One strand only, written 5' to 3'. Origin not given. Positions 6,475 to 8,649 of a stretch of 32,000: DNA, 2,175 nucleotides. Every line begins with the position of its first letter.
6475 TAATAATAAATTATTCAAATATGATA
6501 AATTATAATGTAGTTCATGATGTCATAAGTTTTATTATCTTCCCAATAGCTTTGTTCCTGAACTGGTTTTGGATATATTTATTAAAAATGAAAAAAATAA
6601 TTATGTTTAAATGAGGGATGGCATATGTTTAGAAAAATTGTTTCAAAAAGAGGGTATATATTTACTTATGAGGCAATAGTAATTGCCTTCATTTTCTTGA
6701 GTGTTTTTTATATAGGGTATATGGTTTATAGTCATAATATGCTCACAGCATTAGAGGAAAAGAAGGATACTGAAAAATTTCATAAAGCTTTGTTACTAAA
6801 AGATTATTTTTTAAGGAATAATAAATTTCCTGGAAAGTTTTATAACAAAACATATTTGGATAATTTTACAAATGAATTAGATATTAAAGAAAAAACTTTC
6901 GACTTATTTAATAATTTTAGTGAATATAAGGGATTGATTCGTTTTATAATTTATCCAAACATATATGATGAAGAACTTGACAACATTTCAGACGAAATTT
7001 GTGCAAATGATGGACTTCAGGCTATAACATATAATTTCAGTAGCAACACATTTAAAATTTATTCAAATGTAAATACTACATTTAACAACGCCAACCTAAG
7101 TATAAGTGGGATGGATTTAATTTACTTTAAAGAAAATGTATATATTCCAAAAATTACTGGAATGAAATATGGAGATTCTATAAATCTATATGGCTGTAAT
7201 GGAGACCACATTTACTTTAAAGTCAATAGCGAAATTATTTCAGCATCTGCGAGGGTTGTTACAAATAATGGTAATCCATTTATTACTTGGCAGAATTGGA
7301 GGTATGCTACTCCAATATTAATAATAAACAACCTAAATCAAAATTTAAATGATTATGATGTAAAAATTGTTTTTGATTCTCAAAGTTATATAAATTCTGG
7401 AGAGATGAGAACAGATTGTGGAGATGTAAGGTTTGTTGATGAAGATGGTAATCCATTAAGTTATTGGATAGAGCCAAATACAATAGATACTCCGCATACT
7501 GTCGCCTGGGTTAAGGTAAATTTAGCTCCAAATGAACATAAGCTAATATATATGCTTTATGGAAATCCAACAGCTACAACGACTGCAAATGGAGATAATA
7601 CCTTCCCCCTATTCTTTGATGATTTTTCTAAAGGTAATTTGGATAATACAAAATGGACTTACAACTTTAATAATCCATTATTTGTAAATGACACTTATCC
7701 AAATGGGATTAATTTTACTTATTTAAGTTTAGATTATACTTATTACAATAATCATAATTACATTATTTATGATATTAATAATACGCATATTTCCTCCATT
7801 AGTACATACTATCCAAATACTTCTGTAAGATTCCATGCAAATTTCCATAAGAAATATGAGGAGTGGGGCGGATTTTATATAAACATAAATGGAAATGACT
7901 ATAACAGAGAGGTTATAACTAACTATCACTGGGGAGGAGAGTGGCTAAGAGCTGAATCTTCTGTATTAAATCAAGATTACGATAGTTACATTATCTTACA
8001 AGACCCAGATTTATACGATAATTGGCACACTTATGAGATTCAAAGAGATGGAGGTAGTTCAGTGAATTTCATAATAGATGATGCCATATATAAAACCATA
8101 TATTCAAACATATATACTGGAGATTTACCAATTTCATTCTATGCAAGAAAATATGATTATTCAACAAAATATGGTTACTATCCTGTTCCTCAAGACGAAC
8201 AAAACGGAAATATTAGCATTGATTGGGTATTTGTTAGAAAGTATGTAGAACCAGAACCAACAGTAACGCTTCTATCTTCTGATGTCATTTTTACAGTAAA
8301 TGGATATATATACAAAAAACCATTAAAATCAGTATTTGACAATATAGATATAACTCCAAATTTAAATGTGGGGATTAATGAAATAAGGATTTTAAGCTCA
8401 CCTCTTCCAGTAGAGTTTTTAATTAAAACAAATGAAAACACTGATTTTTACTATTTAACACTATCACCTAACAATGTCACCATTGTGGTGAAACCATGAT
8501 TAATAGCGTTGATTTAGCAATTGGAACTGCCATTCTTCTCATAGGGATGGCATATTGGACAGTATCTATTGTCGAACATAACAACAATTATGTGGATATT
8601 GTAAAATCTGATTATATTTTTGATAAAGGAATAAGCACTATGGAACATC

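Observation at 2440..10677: Seven-gene operon: pilin-like proteins, PKD adhesin, mini-archaeosortase and lectin-fold DUF2341 proteins, with no assembly machinery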

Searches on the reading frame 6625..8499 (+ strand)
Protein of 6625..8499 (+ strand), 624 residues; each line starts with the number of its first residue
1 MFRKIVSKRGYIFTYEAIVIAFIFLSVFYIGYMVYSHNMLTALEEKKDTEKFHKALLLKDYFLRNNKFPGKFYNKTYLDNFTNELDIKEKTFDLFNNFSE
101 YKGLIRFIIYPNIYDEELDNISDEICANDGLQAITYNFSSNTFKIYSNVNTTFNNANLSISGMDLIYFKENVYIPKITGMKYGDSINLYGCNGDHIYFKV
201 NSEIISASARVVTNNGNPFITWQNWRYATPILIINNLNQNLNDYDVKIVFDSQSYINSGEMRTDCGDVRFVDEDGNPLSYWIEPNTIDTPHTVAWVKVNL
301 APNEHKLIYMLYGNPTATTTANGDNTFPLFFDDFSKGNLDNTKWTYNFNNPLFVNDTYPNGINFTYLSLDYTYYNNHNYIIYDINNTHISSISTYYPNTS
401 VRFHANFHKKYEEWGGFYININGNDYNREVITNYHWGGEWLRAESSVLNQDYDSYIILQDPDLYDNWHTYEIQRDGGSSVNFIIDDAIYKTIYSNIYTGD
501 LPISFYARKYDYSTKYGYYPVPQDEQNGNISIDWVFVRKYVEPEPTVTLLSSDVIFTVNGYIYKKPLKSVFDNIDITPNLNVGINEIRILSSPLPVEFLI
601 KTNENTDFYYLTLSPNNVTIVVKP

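Call 3: search_protein_families(library=pfam, proteins=[window:6625-8499:+], max_evalue=0.1)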
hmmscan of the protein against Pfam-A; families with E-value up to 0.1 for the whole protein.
window:6625-8499:+ (624 aa): 1 family
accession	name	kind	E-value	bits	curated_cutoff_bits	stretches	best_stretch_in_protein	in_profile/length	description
PF10102.14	DUF2341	-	4e-28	98.1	23.4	1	264-346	1-83/84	Domain of unknown function (DUF2341)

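Call 4: search_protein_families(library=ncbifam, proteins=[window:6625-8499:+], max_evalue=0.1)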
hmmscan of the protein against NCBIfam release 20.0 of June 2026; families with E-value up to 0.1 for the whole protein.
window:6625-8499:+ (624 aa): 0 families

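Call 35: find_homologous_proteins(query=A2, max_evalue=0.001)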
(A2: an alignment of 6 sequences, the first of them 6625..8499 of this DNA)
Query A2 (6 sequences) (624 aa, profile of the alignment): 32 proteins with E <= 0.001 among 5918 candidates.
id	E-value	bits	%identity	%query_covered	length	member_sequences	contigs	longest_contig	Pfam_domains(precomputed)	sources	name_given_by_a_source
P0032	0.0e+0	1085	65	100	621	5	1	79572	PF10102.15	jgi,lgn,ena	-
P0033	0.0e+0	1085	69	100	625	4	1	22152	PF10102.15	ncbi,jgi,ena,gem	-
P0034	0.0e+0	1027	54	99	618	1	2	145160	PF10102.15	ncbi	-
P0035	0.0e+0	1020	70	100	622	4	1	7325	PF10102.15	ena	-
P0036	3.4e-292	989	69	100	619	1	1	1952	PF10102.15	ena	-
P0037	1.5e-291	987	49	100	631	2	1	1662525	PF10102.15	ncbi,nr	ncbi:DUF2341 domain-containing protein [Methanothermococcus okinawensis]|nr:DUF2341 domain-containin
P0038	6.6e-281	951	69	100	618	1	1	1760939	PF10102.15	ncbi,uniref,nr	ncbi:Protein of unknown function DUF2341 [Methanocaldococcus sp. FS406-22]|uniref:DUF2341 domain-con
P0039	1.2e-276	937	60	100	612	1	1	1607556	PF10102.15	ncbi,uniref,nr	ncbi:hypothetical protein JH146_1516 [Methanocaldococcus bathoardescens]|uniref:DUF2341 domain-conta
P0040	8.1e-272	921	59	100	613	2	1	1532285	PF10102.15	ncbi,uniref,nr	ncbi:conserved protein of unknown function [Methanocaldococcus lauensis]|uniref:DUF2341 domain-conta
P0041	5.3e-270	915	54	100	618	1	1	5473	PF10102.15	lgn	-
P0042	2.7e-267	907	53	98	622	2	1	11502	PF10102.15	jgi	jgi:hypothetical protein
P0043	1.0e-250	852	55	100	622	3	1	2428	PF10102.15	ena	-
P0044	1.2e-244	832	46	98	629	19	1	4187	PF10102.15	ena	-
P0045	4.3e-233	794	46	100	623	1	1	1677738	PF10102.15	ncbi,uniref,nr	ncbi:DUF2341 domain-containing protein [Methanococcus aeolicus]|uniref:DUF2341 domain-containing pro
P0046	6.5e-229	780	100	71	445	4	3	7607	PF10102.15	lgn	-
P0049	3.0e-27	114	26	52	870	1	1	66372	PF17963.8,PF17892.8,PF17803.8,PF10102.15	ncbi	ncbi:MAG: DUF2341 domain-containing protein [Methanobacteriota archaeon]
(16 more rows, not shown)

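Call 36: find_encoding_contigs(protein=P0045, flank=10000, max_places=1)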
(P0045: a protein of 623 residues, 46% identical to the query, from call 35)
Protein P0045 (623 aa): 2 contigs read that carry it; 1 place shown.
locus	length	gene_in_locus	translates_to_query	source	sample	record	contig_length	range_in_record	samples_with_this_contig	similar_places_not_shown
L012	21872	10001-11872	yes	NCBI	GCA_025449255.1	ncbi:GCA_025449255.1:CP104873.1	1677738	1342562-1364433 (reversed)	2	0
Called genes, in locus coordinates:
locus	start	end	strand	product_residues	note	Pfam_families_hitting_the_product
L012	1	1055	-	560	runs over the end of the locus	PF04675:DNA_ligase_A_N, PF01068:DNA_ligase_A_M, PF04679:DNA_ligase_A_C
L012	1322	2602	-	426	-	PF00815:Histidinol_dh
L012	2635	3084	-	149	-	PF08617:CGI-121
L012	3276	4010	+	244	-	PF00590:TP_methylase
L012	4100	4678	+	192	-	PF02663:FmdE, PF01258:zf-dskA_traR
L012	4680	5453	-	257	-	PF09171:AGOG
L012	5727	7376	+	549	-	PF00005:ABC_tran, PF02463:SMC_N (faint), PF03193:RsgA_GTPase (faint), PF03215:Rad17 (faint), PF13191:AAA_16 (faint), PF13555:AAA_29 (faint), PF20703:nSTAND1 (faint), PF00005:ABC_tran, +3 more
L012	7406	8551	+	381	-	PF10672:Methyltrans_SAM, PF01728:FtsJ, PF03602:Cons_hypoth95, PF05175:MTS, PF06325:PrmA, PF13489:Methyltransf_23, PF13649:Methyltransf_25, PF13847:Methyltransf_31, +5 more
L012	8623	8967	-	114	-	PF02635:DsrE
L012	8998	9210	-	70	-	PF01206:TusA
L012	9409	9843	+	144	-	-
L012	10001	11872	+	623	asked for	PF10102:DUF2341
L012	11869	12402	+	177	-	-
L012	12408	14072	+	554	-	PF10102:DUF2341 (faint)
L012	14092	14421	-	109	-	PF02579:Nitro_FeMo-Co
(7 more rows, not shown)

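Call 37: find_encoding_contigs(protein=P0049, flank=10000, max_places=1)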
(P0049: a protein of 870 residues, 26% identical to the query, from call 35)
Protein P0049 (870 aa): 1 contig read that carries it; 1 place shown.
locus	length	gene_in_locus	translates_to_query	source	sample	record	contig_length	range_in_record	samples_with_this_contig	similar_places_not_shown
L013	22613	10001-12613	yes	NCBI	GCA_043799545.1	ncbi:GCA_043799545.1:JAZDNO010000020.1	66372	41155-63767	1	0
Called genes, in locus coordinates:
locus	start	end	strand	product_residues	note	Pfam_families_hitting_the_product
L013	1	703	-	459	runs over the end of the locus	PF01266:DAO (faint), PF07992:Pyr_redox_2, PF13450:NAD_binding_8 (faint), PF13738:Pyr_redox_3, PF00070:Pyr_redox, PF02852:Pyr_redox_dim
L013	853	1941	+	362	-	PF01571:GCV_T, PF08669:GCV_T_C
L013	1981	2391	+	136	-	PF01597:GCV_H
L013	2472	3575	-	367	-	-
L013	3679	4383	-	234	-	PF08867:FRG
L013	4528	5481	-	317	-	PF10543:ORF6N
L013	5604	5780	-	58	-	-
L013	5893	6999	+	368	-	PF04015:DUF362, PF00037:Fer4 (faint), PF12797:Fer4_2 (faint), PF12837:Fer4_6 (weak), PF12838:Fer4_7, PF13187:Fer4_9 (weak), PF13237:Fer4_10 (faint), PF14697:Fer4_21 (weak)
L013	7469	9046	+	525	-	PF10102:DUF2341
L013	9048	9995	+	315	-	PF03388:Lectin_leg-like (weak), PF18483:Lectin_L-type_dom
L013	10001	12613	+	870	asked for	PF10102:DUF2341, PF17892:Cadherin_5, PF17963:Big_9, PF17803:Cadherin_4, PF17892:Cadherin_5, PF17963:Big_9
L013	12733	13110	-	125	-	PF01741:MscL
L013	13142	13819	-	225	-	PF03009:GDPD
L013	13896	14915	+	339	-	PF00752:XPG_N, PF00867:XPG_I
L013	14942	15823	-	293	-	PF22025:ThiI_fer, PF02926:THUMP, PF02568:ThiI (faint)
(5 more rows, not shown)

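Call 48: search_solved_structures(query=A2, max_evalue=1, show_alignments=2)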
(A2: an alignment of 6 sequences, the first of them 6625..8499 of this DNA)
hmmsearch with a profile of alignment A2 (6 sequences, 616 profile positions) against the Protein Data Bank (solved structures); distinct sequences matched with E-value up to 1: 0.

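Call 53: predict_structure(alignment_id=A3)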
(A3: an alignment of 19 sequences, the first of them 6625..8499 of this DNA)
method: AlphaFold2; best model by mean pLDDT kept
length: 624 residues; sequences in the alignment: 19
mean_pLDDT: 78.2   pTM: 0.65
mean pLDDT of the five models: 78.2, 78.1, 71.8, 71.4, 67.3
residues with pLDDT >= 90: 236; 70-90: 201; 50-70: 114; < 50: 73
segments of 3 or more residues with pLDDT < 50: 1-14, 31-48, 97-108, 122-128, 154-162, 214-216, 378-383, 567-570
pLDDT, mean of each block of 10 residues (from residue 1): 39 53 63 39 42 66 71 84 83 60 46 64 46 66 74 47 55 82 89 89 90 56 78 87 95 86 93 89 95 96 83 87 92 93 89 94 94 66 72 95 94 87 77 75 88 89 92 94 95 93 90 66 80 97 87 78 64 81 92 80 92 72 58
secondary structure, 60 per line:
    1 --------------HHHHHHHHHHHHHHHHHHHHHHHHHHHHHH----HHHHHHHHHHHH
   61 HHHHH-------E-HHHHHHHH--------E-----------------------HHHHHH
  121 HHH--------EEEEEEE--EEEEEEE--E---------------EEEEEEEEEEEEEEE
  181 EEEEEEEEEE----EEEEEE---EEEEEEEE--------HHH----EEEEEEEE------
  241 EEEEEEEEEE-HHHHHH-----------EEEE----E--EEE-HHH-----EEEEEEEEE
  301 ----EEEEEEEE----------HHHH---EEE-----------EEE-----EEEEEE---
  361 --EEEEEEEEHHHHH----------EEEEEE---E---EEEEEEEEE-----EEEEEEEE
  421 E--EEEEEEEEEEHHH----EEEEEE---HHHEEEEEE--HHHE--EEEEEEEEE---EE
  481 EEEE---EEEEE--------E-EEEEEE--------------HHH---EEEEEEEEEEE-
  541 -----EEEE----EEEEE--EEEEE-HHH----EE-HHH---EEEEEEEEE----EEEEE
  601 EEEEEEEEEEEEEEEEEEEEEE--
elements in order: H15-44 H49-65 H75-82 H115-123 E132-138 E141-147 E166-190 E195-200 E204-211 E227-234 E241-250 H252-257 E269-272 E280-282 E292-300 E305-312 H323-326 E330-332 E344-346 E352-357 E363-370 H371-375 E386-391 E399-407 E413-421 E424-433 E441-446 E453-458 E467-475 E479-484 E488-492 E503-508 E529-539 E546-549 E554-558 E561-565 E583-591 E596-622

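Call 59: fold_search(model_id=the predicted structure, library=pdb)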
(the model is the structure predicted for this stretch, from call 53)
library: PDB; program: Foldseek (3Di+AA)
matches with E <= 10: 1349; with E <= 0.001: 136
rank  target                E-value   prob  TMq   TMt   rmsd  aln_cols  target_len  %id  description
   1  9efl                  1.5e-06  1.00  0.22  0.38   9.8       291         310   12  Structure of a GH16_17 carrageenase from a metagenomic dataset. (released 2026-03-04)
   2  6t2o_BBB              1.8e-06  1.00  0.24  0.55   8.8       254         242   17  Prominent members of the human gut microbiota express endo-acting O-glycanases to initiate mucin breakdown (released 2020-07-08)
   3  1byh_A                2.0e-06  1.00  0.21  0.54   8.6       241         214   14  MOLECULAR AND ACTIVE-SITE STRUCTURE OF A BACILLUS (1-3,1-4)-BETA-GLUCANASE (released 1993-10-31)
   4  1u0a_A                2.2e-06  1.00  0.22  0.57   8.4       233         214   14  Crystal structure of the engineered beta-1,3-1,4-endoglucanase H(A16-M) in complex with beta-glucan tetrasaccharide (released 2005-09-06)
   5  1gbg                  2.5e-06  1.00  0.24  0.62   7.9       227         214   15  BACILLUS LICHENIFORMIS BETA-GLUCANASE (released 1995-12-07)
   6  6t2o_AAA              2.7e-06  1.00  0.23  0.53   5.8       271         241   15  Prominent members of the human gut microbiota express endo-acting O-glycanases to initiate mucin breakdown (released 2020-07-08)
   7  1ups_B                3.2e-06  1.00  0.23  0.33  10.1       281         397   13  GlcNAc[alpha]1-4Gal releasing endo-[beta]-galactosidase from Clostridium perfringens (released 2004-11-25)
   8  6ibu_B                3.4e-06  1.00  0.22  0.50   6.4       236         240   11  Apo Crh5 transglycosylase (released 2019-02-27)
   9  6t2p_AAA              3.5e-06  1.00  0.23  0.52   9.0       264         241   17  Prominent members of the human gut microbiota express endo-acting O-glycanases to initiate mucin breakdown (released 2020-07-08)
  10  6t2p_BBB              3.5e-06  1.00  0.23  0.52   9.4       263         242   16  Prominent members of the human gut microbiota express endo-acting O-glycanases to initiate mucin breakdown (released 2020-07-08)
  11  8xph_A                4.2e-06  1.00  0.21  0.46  10.3       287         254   12  Marine Planctomycetes laminarinase PtLam (released 2024-08-28)
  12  5wut_A                4.6e-06  1.00  0.22  0.52   8.6       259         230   13  Crystal structure of laminarinase from Flavobacterium sp. UMI-01 (released 2018-01-03)
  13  6ibw_B                5.1e-06  1.00  0.23  0.53   5.5       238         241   10  Crh5 transglycosylase in complex with NAG (released 2019-02-27)
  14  7eo3                  5.4e-06  1.00  0.21  0.40   9.4       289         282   12  X-ray structure analysis of beita-1,3-glucanase (released 2022-03-02)
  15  9xl7_A                6.7e-06  1.00  0.23  0.47   7.4       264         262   14  Crystal structure of the complex of the GH16 carrageenase SfGH16 from Saccharicrinis fermentans with an oligotetrasacc (released 2026-03-11)
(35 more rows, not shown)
